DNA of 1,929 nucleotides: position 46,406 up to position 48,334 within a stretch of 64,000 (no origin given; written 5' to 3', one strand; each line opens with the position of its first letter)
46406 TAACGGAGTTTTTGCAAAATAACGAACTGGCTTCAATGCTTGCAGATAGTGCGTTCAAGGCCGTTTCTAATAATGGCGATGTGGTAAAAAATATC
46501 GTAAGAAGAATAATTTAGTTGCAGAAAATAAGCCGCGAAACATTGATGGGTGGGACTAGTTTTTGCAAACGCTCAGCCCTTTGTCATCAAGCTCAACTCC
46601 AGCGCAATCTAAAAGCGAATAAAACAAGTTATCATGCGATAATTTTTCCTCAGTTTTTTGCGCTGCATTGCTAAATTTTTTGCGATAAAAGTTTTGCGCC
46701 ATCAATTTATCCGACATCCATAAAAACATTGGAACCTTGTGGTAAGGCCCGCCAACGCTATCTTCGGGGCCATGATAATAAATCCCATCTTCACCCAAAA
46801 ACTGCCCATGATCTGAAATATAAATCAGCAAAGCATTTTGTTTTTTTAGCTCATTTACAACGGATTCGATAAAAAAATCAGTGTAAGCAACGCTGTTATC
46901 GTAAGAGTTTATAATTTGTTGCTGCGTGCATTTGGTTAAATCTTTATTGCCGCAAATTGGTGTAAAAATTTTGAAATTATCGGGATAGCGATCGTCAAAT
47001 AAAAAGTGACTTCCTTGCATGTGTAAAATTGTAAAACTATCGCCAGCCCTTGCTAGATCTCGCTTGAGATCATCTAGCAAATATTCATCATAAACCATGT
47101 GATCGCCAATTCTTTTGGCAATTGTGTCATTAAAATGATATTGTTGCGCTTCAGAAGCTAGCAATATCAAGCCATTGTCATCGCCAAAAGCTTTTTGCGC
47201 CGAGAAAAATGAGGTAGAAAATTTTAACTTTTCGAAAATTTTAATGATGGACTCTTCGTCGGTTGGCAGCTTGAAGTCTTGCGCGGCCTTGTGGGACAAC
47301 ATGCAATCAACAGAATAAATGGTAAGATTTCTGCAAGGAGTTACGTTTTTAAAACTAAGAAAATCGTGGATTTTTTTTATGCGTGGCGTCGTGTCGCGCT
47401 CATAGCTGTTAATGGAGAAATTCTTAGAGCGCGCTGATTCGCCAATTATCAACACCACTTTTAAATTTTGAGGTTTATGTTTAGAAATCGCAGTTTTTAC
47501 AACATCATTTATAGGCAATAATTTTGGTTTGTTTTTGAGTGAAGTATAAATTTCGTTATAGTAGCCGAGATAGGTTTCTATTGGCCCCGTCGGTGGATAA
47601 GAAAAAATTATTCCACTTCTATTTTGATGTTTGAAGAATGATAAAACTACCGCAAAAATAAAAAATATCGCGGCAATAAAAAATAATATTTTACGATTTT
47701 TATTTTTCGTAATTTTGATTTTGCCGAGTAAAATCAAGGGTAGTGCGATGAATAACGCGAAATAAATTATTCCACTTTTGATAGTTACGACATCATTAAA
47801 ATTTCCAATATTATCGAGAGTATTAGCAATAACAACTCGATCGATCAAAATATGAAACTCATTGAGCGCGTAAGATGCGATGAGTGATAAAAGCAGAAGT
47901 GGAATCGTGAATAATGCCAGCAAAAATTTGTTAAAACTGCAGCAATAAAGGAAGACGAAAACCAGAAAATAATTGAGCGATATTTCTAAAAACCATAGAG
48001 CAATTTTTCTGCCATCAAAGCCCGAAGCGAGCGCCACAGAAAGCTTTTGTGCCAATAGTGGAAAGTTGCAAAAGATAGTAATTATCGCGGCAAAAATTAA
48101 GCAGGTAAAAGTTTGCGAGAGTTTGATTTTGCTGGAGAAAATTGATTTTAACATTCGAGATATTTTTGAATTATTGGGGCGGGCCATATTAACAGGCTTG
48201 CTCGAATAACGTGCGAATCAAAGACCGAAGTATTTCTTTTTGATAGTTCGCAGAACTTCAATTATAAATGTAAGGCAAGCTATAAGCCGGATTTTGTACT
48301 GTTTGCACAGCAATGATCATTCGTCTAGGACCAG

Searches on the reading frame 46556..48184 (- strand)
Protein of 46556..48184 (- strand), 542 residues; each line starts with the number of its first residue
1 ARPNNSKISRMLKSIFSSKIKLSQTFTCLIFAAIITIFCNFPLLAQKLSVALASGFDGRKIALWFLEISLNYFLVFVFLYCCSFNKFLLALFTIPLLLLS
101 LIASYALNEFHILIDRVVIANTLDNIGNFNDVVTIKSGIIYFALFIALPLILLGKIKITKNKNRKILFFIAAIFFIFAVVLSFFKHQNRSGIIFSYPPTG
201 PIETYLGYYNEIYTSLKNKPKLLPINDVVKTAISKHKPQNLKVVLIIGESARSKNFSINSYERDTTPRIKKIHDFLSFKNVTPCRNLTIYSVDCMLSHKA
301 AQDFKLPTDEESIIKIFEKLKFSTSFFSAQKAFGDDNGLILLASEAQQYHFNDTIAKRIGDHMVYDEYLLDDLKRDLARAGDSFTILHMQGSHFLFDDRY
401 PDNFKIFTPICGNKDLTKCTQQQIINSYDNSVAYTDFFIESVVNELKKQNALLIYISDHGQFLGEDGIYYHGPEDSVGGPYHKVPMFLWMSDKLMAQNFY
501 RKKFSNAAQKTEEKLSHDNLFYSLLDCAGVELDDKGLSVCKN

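Call 90: search_protein_families(library=pfam, proteins=[window:46556-48184:-], max_evalue=0.00001)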
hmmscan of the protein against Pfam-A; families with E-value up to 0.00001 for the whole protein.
window:46556-48184:- (542 aa): 2 families
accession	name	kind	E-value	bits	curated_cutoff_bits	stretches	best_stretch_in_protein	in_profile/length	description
PF00884.28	Sulfatase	-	1.2e-48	166.4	25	1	243-530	3-301/301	Sulfatase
PF08019.17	EptA_B_N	-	2e-09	37.9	22.3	1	73-186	2-120/152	Phosphoethanolamine transferase EptA/EptB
